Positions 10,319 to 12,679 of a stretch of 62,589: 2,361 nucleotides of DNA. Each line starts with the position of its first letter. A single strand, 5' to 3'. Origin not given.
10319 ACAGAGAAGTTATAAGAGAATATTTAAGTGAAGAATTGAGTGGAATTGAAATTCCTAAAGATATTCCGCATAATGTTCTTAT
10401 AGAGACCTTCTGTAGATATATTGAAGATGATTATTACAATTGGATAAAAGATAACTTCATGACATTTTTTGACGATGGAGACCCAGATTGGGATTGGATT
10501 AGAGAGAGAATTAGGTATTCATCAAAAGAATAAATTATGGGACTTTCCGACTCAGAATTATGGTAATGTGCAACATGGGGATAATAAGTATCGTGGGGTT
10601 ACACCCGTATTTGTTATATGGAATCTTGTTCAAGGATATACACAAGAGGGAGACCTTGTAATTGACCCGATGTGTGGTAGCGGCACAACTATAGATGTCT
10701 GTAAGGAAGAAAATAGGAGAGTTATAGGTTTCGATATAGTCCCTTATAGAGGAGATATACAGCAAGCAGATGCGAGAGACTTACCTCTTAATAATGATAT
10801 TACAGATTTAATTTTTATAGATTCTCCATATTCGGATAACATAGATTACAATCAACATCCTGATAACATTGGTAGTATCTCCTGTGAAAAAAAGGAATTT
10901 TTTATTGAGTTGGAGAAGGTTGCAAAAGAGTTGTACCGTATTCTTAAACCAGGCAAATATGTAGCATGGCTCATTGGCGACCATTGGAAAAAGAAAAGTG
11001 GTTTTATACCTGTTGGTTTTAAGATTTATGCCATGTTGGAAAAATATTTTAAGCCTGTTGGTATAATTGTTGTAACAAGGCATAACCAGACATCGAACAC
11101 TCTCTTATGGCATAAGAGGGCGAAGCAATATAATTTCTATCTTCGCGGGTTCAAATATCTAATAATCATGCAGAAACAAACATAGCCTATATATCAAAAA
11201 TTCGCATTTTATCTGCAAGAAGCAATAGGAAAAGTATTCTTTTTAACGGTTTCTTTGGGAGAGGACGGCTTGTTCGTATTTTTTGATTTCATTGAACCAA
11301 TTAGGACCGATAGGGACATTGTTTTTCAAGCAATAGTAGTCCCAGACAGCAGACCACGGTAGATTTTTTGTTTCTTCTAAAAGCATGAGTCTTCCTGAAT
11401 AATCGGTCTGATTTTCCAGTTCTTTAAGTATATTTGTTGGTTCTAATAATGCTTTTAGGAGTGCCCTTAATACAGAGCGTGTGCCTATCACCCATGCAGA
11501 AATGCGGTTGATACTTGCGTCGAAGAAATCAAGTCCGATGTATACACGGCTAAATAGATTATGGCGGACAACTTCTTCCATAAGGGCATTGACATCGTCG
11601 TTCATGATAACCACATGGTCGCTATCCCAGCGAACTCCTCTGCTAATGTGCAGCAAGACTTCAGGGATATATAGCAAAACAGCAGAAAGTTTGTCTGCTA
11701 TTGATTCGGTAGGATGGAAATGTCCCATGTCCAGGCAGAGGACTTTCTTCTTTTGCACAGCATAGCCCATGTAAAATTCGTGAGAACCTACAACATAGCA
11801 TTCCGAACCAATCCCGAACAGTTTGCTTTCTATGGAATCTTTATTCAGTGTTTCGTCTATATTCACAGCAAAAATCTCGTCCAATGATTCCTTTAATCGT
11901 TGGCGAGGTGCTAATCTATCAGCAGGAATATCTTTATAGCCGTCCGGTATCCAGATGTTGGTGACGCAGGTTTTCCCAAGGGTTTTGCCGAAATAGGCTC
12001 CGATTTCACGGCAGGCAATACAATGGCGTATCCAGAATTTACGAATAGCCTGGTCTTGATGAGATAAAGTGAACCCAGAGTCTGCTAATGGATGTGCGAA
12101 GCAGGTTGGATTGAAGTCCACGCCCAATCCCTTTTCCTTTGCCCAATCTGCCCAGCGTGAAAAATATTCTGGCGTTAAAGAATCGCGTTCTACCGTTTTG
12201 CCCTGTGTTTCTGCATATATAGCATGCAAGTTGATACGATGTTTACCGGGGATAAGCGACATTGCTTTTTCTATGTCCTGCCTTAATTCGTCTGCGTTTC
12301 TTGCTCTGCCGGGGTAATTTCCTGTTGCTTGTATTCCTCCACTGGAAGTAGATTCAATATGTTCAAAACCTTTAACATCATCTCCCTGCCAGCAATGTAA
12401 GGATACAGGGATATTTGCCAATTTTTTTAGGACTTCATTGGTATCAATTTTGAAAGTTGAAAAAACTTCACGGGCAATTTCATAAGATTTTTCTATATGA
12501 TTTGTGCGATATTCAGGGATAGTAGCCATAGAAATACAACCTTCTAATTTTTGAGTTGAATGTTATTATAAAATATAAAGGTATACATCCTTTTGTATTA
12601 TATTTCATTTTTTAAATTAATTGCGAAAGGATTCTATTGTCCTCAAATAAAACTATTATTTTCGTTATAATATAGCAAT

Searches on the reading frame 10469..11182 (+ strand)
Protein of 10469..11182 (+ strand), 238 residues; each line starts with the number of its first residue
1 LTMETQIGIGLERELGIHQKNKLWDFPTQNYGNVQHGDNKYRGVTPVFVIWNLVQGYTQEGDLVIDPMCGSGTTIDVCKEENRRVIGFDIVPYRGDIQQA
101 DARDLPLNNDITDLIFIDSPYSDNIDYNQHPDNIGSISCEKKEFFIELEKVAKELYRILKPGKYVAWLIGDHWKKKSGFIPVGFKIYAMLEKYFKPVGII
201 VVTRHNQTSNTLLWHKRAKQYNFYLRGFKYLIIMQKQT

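Call 5: search_protein_families(library=pfam, proteins=[window:10469-11182:+], max_evalue=0.01)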
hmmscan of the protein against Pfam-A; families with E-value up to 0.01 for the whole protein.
window:10469-11182:+ (238 aa): 6 families
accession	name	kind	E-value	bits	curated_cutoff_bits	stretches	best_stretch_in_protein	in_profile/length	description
PF01555.25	N6_N4_Mtase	-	6.8e-23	82.2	26.7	2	20-92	140-213/221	DNA methylase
PF01170.24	UPF0020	-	1.2e-05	25.5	22.3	0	59-73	27-41/197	RMKL-like, methyltransferase domain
PF08241.18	Methyltransf_11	-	2.9e-05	25.1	21.2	0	69-116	5-65/95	Methyltransferase domain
PF13649.12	Methyltransf_25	-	0.001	20.2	27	0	64-162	1-96/97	Methyltransferase domain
PF13847.12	Methyltransf_31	-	0.0011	19.1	27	0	64-166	7-108/145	Methyltransferase domain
PF05148.21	Methyltransf_8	-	0.0019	18.5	27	0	46-115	59-126/219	Hypothetical methyltransferase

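Call 6: search_protein_families(library=padloc, proteins=[window:10469-11182:+], max_evalue=0.01)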
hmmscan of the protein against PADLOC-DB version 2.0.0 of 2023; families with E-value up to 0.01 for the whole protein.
window:10469-11182:+ (238 aa): 64 families (the best 25 are shown)
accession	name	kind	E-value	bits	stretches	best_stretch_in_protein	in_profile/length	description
PDLC03376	MTase_II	-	1.3e-25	88.7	2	97-236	111-249/249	Type II methyltransferase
PDLC03353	MTase_II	-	6.2e-24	82.9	2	18-91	170-239/260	Type II methyltransferase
PDLC03351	MTase_II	-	1.7e-18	64.9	2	112-236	221-347/348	Type II methyltransferase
PDLC03350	MTase_II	-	1.6e-14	52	2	14-92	212-285/312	Type II methyltransferase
PDLC03387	MTase_II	-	1.1e-13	49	2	45-91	218-264/289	Type II methyltransferase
PDLC03371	MTase_II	-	2e-13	48.5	1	18-90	170-240/260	Type II methyltransferase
PDLC03299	MTase_II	-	6e-12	43.6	1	22-91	179-246/296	Type II methyltransferase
PDLC03714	oMTase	-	6.4e-12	43.5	2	51-98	206-253/279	orphan methyltransferase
PDLC03322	MTase_II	-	6.4e-12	43.1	2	20-99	23-103/446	Type II methyltransferase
PDLC04134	mad2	-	1.6e-10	38.4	1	59-205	290-428/492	mads_2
PDLC03239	MTase_II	-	2.3e-10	37.7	1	32-104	62-136/442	Type II methyltransferase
PDLC03369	MTase_II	-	7e-10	36.2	1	28-101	109-181/532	Type II methyltransferase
PDLC03265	MTase_II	-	8.8e-10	36.5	1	17-103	245-329/333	Type II methyltransferase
PDLC03238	MTase_II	-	2e-09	35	1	35-93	296-356/428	Type II methyltransferase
PDLC03339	MTase_II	-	2.5e-09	34.4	1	40-92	209-261/399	Type II methyltransferase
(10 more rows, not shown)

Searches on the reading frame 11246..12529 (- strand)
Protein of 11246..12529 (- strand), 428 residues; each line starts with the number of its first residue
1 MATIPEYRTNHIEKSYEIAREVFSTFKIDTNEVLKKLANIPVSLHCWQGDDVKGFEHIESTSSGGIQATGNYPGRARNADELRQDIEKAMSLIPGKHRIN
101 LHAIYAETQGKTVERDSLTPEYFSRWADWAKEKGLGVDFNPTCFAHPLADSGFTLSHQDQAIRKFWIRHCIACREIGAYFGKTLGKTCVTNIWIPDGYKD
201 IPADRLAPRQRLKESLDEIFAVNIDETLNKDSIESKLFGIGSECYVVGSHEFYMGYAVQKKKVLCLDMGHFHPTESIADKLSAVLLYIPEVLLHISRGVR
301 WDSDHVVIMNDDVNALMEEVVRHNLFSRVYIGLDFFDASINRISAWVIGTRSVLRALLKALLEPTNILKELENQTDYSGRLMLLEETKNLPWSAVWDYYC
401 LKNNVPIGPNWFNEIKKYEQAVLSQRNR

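Call 5: search_protein_families(library=pfam, proteins=[window:11246-12529:-], max_evalue=0.01)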
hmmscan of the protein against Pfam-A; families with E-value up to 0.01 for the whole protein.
window:11246-12529:- (428 aa): 1 family
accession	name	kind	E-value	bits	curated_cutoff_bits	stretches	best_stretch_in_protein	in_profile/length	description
PF06134.17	RhaA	-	3.3e-207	689.1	22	1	11-426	2-417/417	L-rhamnose isomerase (RhaA)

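Call 6: search_protein_families(library=padloc, proteins=[window:11246-12529:-], max_evalue=0.01)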
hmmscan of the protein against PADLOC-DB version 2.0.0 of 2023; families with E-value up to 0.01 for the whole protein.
window:11246-12529:- (428 aa): 0 families

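Call 79: list_cluster_members(proteins=[window:11246-12529:-, window:19036-22251:+, window:22539-23966:-, window:35937-37979:-])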
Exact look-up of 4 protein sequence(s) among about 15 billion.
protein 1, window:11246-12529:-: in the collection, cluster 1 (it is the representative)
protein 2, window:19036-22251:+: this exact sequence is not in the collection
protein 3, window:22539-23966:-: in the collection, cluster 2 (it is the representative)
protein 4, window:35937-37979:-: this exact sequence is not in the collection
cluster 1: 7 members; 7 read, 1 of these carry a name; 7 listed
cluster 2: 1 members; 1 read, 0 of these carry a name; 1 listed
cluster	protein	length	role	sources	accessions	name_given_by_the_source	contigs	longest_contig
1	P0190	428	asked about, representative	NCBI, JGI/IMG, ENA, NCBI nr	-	-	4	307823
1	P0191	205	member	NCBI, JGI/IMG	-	L-rhamnose isomerase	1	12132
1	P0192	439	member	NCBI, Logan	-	-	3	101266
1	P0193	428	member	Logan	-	-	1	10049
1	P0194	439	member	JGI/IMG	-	-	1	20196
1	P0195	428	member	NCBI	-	-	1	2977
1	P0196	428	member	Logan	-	-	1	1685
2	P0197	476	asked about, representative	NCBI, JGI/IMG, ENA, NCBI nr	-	-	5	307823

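Call 80: find_encoding_contigs(protein=P0192, flank=10000, max_places=3)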
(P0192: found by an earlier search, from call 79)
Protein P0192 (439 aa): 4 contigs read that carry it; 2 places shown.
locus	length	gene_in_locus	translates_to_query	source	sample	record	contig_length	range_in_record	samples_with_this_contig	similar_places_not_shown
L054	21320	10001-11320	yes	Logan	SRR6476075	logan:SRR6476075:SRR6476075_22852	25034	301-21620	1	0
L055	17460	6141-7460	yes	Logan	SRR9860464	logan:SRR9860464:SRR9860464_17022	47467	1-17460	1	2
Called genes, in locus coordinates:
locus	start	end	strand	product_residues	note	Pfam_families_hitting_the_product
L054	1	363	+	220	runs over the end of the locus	?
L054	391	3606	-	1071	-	PF03958:Secretin_N, PF00263:Secretin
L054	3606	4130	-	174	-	-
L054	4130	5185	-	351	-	PF04612:T2SSM (faint)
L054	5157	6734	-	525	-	PF11104:PilM_2 (faint)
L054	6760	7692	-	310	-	PF12836:HHH_3 (faint)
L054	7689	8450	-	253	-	PF07963:N_methyl (weak)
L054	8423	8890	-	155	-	-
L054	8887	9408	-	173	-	PF07963:N_methyl (weak), PF12019:GspH (weak)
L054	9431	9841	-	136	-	PF07963:N_methyl (weak), PF08334:T2SSG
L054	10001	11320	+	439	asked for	PF06134:RhaA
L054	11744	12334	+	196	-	-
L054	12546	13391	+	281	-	PF00902:TatC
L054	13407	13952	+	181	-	PF02416:TatA_B_E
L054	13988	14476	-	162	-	PF07508:Recombinase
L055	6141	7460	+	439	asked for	PF06134:RhaA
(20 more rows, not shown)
